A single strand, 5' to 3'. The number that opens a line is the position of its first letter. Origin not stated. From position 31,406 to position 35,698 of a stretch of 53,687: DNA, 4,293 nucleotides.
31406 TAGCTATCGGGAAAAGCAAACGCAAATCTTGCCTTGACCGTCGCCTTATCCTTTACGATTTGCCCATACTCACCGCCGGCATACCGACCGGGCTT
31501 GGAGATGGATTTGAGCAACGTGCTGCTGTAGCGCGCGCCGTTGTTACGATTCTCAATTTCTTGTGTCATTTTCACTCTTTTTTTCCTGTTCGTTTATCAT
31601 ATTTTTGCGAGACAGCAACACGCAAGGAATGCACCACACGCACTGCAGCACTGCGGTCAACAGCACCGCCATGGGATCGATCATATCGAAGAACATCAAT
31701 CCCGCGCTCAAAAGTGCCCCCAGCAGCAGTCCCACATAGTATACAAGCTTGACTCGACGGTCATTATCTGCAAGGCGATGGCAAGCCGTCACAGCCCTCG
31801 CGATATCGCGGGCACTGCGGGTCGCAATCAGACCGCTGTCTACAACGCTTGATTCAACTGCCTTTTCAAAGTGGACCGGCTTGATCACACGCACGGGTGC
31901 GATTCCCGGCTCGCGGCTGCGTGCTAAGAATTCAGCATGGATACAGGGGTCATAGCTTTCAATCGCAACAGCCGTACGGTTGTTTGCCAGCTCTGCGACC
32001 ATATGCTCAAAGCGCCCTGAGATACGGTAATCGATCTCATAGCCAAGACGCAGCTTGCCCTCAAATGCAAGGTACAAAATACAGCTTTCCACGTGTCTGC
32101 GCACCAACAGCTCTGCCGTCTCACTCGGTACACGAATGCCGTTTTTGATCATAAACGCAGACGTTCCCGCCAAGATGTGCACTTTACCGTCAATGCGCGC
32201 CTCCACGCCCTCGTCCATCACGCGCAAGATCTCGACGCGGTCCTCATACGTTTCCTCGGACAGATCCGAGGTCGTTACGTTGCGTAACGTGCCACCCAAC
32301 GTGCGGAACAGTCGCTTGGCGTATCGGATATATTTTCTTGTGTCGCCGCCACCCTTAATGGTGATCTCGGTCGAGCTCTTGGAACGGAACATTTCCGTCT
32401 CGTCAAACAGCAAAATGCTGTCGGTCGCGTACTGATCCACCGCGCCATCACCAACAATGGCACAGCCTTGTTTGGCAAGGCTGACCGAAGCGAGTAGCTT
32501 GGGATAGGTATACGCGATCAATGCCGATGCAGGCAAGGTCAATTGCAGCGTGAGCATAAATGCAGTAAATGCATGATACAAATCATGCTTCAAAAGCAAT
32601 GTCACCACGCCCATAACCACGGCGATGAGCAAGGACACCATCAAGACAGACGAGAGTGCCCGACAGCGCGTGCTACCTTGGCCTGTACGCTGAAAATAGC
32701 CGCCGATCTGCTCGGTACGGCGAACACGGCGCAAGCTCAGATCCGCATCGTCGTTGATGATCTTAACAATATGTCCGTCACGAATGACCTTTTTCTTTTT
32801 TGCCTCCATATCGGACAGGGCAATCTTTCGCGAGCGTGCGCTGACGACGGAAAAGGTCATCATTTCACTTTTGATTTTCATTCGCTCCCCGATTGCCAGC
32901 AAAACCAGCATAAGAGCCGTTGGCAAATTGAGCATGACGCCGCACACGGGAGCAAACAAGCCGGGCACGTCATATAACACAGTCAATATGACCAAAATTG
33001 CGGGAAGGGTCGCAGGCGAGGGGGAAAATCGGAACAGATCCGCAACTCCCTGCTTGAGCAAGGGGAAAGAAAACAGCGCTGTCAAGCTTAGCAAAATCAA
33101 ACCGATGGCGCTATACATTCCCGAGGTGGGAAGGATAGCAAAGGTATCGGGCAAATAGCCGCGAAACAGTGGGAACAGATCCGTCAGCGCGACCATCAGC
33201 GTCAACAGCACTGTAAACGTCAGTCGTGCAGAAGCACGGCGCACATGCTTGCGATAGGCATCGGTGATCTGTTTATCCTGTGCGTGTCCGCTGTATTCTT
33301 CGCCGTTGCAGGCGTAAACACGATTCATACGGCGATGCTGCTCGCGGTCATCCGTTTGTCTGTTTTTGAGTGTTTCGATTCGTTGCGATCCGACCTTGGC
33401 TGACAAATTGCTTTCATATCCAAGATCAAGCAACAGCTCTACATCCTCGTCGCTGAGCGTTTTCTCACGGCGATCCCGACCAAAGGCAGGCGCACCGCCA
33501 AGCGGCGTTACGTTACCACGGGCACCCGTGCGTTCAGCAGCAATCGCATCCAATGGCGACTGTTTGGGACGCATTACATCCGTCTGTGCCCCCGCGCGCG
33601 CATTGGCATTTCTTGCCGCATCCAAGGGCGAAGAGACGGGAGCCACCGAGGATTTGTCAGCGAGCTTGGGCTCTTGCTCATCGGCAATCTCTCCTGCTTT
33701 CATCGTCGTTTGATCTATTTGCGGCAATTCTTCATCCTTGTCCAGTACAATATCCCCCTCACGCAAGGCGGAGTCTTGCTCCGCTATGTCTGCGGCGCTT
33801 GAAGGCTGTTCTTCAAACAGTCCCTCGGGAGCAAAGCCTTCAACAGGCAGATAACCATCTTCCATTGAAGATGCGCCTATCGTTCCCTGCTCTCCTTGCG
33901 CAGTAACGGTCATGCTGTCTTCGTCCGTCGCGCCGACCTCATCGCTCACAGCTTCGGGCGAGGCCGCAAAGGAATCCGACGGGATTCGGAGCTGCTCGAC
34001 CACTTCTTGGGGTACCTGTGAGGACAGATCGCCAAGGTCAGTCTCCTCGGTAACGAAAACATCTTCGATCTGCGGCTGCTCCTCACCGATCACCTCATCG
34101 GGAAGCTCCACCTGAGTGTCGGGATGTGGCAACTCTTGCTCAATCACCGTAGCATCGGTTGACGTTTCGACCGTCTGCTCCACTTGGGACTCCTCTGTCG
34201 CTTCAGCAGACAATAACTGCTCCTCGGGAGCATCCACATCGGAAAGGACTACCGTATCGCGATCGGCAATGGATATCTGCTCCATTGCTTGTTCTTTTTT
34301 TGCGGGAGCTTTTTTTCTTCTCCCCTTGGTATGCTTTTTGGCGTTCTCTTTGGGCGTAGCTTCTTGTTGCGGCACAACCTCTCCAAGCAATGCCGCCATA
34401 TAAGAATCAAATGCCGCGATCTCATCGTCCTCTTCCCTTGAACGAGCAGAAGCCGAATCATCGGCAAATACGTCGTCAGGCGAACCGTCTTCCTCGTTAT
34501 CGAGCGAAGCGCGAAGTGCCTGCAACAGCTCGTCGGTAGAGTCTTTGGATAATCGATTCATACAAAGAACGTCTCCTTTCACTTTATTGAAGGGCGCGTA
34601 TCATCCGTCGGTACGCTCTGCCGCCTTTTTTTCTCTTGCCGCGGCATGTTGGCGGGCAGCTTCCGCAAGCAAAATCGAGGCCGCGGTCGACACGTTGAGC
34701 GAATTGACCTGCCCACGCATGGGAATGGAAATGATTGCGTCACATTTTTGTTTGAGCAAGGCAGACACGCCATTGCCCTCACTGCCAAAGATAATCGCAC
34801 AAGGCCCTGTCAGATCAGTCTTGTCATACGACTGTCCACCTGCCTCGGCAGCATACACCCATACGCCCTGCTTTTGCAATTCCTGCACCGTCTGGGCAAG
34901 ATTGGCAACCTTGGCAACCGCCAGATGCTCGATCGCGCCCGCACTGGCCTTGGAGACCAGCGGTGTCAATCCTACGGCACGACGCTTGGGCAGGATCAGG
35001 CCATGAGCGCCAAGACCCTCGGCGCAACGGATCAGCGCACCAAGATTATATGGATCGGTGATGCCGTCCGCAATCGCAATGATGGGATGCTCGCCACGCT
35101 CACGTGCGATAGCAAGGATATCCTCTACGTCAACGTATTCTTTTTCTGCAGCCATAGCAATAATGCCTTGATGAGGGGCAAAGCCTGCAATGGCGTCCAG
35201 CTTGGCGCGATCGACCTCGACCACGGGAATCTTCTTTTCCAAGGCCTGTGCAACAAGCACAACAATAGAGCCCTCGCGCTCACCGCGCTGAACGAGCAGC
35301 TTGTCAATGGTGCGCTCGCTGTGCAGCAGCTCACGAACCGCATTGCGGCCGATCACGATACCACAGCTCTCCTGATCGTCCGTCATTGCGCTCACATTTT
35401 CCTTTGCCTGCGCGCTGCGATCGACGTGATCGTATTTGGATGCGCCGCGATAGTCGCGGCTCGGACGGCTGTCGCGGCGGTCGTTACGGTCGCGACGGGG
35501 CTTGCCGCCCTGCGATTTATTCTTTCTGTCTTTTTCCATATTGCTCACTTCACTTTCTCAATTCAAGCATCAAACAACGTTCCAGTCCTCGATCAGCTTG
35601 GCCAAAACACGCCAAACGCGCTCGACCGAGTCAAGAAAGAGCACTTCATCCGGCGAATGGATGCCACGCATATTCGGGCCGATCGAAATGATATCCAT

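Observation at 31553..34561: Catalytically degenerate P1B-type ATPase homologue with a roughly 470-aa acidic disordered N-terminus, overlapping the radical-SAM gene start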

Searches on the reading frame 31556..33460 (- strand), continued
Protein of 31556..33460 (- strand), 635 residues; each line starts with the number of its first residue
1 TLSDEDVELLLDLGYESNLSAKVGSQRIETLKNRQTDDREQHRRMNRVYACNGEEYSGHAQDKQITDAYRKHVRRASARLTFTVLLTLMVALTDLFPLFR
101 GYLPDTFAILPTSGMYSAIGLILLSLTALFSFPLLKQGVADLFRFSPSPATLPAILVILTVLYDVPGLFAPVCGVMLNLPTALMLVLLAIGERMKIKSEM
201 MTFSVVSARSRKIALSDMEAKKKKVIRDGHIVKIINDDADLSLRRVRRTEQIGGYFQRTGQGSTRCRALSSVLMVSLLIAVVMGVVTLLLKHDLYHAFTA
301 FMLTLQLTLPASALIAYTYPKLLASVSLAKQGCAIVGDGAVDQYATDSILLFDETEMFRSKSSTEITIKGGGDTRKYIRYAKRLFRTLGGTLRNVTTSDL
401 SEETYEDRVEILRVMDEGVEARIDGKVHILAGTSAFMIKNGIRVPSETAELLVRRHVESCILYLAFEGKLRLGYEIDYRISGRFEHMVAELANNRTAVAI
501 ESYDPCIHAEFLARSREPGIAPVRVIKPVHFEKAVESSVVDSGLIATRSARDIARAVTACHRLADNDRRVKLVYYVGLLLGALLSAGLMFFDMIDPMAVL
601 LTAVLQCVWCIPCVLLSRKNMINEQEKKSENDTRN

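Call 58: find_encoding_contigs(protein=P0059, flank=7000, max_places=1)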
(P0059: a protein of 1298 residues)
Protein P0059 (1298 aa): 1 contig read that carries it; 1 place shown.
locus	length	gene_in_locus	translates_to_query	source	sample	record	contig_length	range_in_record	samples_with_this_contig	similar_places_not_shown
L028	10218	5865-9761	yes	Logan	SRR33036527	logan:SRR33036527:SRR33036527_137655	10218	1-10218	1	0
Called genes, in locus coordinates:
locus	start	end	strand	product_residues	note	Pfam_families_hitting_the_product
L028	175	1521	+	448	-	PF03023:MurJ (weak), PF01554:MatE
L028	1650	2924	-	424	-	PF00465:Fe-ADH, PF13685:Fe-ADH_2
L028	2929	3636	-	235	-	PF00596:Aldolase_II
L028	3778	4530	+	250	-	PF01022:HTH_5 (weak), PF01047:MarR (weak), PF01325:Fe_dep_repress (weak), PF08220:HTH_DeoR, PF08279:HTH_11 (weak), PF13412:HTH_24, PF14394:DUF4423 (weak), PF00455:DeoRC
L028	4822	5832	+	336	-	PF08032:SpoU_sub_bind, PF00588:SpoU_methylase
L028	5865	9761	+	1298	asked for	-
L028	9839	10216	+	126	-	?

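Call 65: find_homologous_proteins(query=A4, max_evalue=1e-10)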
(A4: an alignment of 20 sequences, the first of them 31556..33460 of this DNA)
Query A4 (20 sequences) (635 aa, profile of the alignment): 53 proteins with E <= 1e-10 among 8000 candidates.
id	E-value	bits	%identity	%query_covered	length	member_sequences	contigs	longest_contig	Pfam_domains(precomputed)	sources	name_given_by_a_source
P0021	1.9e-259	882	57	100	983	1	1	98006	-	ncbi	-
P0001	7.2e-257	873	99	100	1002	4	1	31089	-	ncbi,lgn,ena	-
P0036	2.3e-249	848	44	100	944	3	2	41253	-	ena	-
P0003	4.4e-248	844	84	100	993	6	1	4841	-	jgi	jgi:hypothetical protein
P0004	1.2e-246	839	82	100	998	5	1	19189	-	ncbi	-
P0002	1.4e-246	839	85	100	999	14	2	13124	-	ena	-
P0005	3.0e-244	831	83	100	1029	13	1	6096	-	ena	-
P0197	2.3e-239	815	46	98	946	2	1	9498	-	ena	-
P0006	8.2e-238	810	74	99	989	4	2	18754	-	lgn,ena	-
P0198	5.5e-235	801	45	100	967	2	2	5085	-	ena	-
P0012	7.6e-234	797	62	100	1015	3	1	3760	-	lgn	-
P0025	2.0e-232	792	56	98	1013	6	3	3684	-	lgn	-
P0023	2.5e-232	792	55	97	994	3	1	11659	-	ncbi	-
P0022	1.3e-230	786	56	97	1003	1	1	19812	-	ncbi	-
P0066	2.5e-230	785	34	96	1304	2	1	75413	-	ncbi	-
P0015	6.6e-217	741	59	98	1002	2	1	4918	-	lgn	-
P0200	7.4e-202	691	41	100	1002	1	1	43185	-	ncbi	-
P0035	8.6e-189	648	51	98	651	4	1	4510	-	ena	-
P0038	5.7e-179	615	41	99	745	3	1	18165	-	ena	-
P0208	6.2e-30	122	21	68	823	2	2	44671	-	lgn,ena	-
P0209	4.1e-24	103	23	23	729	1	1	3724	-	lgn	-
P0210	1.5e-19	88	26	59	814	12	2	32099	-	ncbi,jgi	jgi:hypothetical protein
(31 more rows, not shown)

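Call 86: list_cluster_members(proteins=[P0208, P0209, P0210, P0034, P0100, P0141, P0148, P0151, P0167, P0172])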
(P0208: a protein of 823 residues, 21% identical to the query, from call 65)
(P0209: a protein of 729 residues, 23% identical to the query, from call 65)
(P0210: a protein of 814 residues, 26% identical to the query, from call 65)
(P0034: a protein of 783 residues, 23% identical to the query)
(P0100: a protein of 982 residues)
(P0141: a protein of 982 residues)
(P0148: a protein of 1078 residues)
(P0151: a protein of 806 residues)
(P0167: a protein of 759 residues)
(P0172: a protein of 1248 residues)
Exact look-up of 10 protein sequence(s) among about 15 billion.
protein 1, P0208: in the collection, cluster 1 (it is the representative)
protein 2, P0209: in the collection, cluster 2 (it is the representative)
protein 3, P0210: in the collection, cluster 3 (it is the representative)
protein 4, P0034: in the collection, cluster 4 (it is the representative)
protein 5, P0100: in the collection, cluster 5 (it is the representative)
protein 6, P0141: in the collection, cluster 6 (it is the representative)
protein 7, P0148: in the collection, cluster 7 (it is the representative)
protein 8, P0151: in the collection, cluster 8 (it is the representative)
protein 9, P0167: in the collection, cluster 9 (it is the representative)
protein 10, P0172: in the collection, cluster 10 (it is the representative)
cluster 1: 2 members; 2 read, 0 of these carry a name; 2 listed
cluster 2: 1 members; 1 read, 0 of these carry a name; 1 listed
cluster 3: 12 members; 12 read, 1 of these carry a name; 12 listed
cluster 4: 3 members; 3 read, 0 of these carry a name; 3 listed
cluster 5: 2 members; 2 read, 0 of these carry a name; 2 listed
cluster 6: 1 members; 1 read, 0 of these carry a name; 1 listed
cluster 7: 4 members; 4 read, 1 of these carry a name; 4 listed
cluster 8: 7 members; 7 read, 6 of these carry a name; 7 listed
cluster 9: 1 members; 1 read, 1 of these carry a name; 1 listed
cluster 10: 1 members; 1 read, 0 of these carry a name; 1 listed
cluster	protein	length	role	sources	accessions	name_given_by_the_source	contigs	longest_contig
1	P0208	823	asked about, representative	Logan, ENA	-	-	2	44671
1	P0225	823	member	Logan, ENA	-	-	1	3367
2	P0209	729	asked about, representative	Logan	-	-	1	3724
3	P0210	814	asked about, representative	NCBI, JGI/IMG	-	hypothetical protein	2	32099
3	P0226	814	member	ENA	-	-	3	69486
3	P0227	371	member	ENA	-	-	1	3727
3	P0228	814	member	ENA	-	-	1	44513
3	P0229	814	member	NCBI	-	-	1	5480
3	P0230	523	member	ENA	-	-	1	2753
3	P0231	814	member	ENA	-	-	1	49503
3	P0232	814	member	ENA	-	-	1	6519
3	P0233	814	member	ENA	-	-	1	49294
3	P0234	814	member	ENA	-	-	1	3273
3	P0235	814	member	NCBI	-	-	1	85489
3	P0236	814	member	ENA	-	-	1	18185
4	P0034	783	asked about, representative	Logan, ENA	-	-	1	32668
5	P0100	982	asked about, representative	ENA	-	-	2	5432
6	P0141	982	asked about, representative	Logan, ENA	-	-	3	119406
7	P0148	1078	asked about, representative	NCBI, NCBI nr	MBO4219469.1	MAG: hypothetical protein J5933_00900 [Clostridia bacterium] | hypothetical protein [Clostridia bacterium]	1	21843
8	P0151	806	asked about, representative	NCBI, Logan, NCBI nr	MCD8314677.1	MAG: hypothetical protein LUD44_03515 [Firmicutes bacterium] | hypothetical protein [Bacillota bacterium]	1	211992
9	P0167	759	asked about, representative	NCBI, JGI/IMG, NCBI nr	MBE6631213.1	MAG: hypothetical protein E7623_00775 [Ruminococcaceae bacterium] | hypothetical protein [Oscillospiraceae bacterium]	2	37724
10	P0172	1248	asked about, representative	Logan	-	-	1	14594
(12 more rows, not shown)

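Call 87: find_encoding_contigs(protein=P0210, flank=6000, max_places=1)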
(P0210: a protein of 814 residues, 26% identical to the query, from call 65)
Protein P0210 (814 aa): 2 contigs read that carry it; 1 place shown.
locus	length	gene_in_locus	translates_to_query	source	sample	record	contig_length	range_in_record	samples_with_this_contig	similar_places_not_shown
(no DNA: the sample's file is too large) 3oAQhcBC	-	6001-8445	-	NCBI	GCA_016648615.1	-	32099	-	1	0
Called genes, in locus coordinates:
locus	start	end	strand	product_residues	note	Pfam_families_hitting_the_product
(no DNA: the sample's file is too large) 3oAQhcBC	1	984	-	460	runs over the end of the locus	PF14691:Fer4_20, PF01262:AlaDh_PNT_C (faint), PF00070:Pyr_redox (faint), PF07992:Pyr_redox_2, PF13450:NAD_binding_8 (weak)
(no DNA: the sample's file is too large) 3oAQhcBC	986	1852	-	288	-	PF10418:DHODB_Fe-S_bind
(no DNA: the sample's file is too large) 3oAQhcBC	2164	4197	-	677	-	PF13570:Beta-prop_ACSF4 (faint), PF13360:PQQ_2 (weak)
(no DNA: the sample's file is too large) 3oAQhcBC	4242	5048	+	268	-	-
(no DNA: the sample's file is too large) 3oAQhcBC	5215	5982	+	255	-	PF08032:SpoU_sub_bind, PF00588:SpoU_methylase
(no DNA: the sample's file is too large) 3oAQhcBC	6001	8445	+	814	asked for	-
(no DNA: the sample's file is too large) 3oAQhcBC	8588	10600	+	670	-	PF00009:GTP_EFTU, PF03144:GTP_EFTU_D2, PF22042:EF-G_D2, PF14492:EFG_III, PF16658:RF3_C (weak), PF03764:EFG_IV, PF00679:EFG_C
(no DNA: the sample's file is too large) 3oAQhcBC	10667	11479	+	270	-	PF13472:Lipase_GDSL_2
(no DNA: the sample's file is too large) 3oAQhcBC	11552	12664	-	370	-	PF01261:AP_endonuc_2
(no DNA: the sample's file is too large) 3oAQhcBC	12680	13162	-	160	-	PF19906:CGDB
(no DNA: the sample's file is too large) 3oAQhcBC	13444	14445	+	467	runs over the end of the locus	PF07690:MFS_1, PF00083:Sugar_tr, PF07690:MFS_1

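Call 88: find_encoding_contigs(protein=P0208, flank=6000, max_places=1)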
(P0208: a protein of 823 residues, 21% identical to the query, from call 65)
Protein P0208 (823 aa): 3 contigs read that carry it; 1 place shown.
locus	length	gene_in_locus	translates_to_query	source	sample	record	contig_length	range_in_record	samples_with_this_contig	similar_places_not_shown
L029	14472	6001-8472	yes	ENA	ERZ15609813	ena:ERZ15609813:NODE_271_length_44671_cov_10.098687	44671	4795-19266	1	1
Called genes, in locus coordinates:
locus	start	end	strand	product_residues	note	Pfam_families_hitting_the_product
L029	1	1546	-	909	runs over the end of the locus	PF00037:Fer4, PF12837:Fer4_6 (weak), PF14691:Fer4_20, PF01946:Thi4 (weak), PF01266:DAO, PF07992:Pyr_redox_2, PF13450:NAD_binding_8, PF00037:Fer4 (weak), +8 more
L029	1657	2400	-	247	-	PF14697:Fer4_21 (faint), PF00037:Fer4 (weak), PF12797:Fer4_2 (faint), PF12837:Fer4_6 (faint), PF12838:Fer4_7 (faint), PF13187:Fer4_9 (weak), PF13237:Fer4_10 (weak)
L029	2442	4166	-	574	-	PF13360:PQQ_2 (weak), PF13570:Beta-prop_ACSF4 (weak)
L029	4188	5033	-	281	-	-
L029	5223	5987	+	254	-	PF08032:SpoU_sub_bind, PF00588:SpoU_methylase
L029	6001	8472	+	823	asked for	-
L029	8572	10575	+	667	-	PF00009:GTP_EFTU, PF22042:EF-G_D2, PF03144:GTP_EFTU_D2 (weak), PF14492:EFG_III, PF16658:RF3_C (weak), PF03764:EFG_IV, PF00679:EFG_C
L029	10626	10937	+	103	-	-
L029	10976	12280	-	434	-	PF02885:Glycos_trans_3N, PF00591:Glycos_transf_3, PF07831:PYNP_C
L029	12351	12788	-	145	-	-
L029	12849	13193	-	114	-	PF02452:PemK_toxin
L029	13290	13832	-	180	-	-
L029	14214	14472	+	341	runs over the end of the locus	PF02912:Phe_tRNA-synt_N, PF01409:tRNA-synt_2d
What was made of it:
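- The two most divergent members lack the radical SAM neighbour (calls 87, 88).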

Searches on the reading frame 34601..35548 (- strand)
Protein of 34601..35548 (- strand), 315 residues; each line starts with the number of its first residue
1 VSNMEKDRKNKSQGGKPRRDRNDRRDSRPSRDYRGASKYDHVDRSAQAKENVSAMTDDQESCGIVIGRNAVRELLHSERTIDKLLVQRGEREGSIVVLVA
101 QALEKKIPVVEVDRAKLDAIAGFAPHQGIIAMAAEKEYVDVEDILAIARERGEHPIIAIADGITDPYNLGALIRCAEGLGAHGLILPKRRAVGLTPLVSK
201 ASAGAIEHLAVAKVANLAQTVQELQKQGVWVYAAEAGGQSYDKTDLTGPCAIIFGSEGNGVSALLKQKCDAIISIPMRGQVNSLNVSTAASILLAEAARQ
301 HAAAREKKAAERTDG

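Call 3: search_protein_families(library=pfam, proteins=[window:34601-35548:-], max_evalue=1)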
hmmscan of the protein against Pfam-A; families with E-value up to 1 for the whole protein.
window:34601-35548:- (315 aa): 4 families
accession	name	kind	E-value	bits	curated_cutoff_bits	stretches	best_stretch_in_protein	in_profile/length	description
PF00588.24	SpoU_methylase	-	1.9e-42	145.2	29.7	1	156-294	2-141/142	SpoU rRNA Methylase family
PF08032.17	SpoU_sub_bind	-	1.3e-17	64.3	22.8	1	64-138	1-75/76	RNA 2'-O ribose methyltransferase substrate binding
PF17863.7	AAA_lid_2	-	0.0078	16.4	22.7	1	283-310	10-37/74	AAA lid domain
PF22435.1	MRM3-like_sub_bind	-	0.074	13.9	27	1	64-131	23-84/84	MRM3-like substrate binding domain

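Call 4: search_protein_families(library=ncbifam, proteins=[window:34601-35548:-], max_evalue=1)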
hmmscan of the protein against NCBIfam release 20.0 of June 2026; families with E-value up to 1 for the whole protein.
window:34601-35548:- (315 aa): 12 families
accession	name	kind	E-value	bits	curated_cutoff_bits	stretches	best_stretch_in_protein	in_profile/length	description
TIGR00186.1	rRNA_methyl_3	equivalog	1e-63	215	160.15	1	64-300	4-239/240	23S rRNA (guanosine(2251)-2'-O)-methyltransferase RlmB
NF008386.0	PRK11181.1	equivalog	7.8e-54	182.5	366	1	64-302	4-243/244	23S rRNA (guanosine(2251)-2'-O)-methyltransferase RlmB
NF008117.0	PRK10864.1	equivalog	3.5e-22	79.1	267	1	13-302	53-343/344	tRNA/rRNA methyltransferase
NF008295.0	PRK11081.1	equivalog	1.7e-20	73.6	227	1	157-305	21-169/230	tRNA (guanosine(18)-2'-O)-methyltransferase TrmH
NF000477.1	NshR_TsnR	equivalog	1.1e-14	54.5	425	1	150-300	114-263/266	NshR/TsnR family 23S rRNA methyltransferase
NF000035.1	nosihep_NshR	exception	9.4e-12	45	500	1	145-306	108-269/274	NshR family nosiheptide/thiostrepton resistance 23S rRNA methyltransferase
TIGR00185.1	tRNA_yibK_trmL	equivalog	3.5e-09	36.7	190.6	1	201-302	47-149/154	tRNA (uridine(34)/cytosine(34)/5-carboxymethylaminomethyluridine(34)-2'-O)-methyltransferase TrmL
TIGR00050.1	rRNA_methyl_1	subfamily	1.9e-08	34.4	167.15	1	242-308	97-164/233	TrmJ/YjtD family RNA methyltransferase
NF007752.0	PRK10433.1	equivalog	3.6e-05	23.3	212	1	217-298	75-156/228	tRNA/rRNA methyltransferase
NF041077.1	tRNAmeth_TrmJ_Sulfolob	equivalog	0.00015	21.5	350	1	250-308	104-162/229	tRNA (cytidine-2'-O-)-methyltransferase TrmJ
NF011694.0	PRK15114.1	equivalog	0.00019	21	280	1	235-309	95-168/246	tRNA (cytosine(32)/uridine(32)-2'-O)-methyltransferase TrmJ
NF007683.0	PRK10358.1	equivalog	0.00073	19.5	282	1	207-301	53-148/157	tRNA (uridine(34)/cytosine(34)/5-carboxymethylaminomethyluridine(34)-2'-O)-methyltransferase TrmL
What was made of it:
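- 34601..35548 (-): rlmB (23S rRNA Gm2251 2'-O-methyltransferase family), 39 nt upstream of X. It is the invariant neighbour of the family. It carries a 63-aa R/K/N-rich N-terminal tail. TIGR00186 at 215 bits against a cutoff of 160 (call 4).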
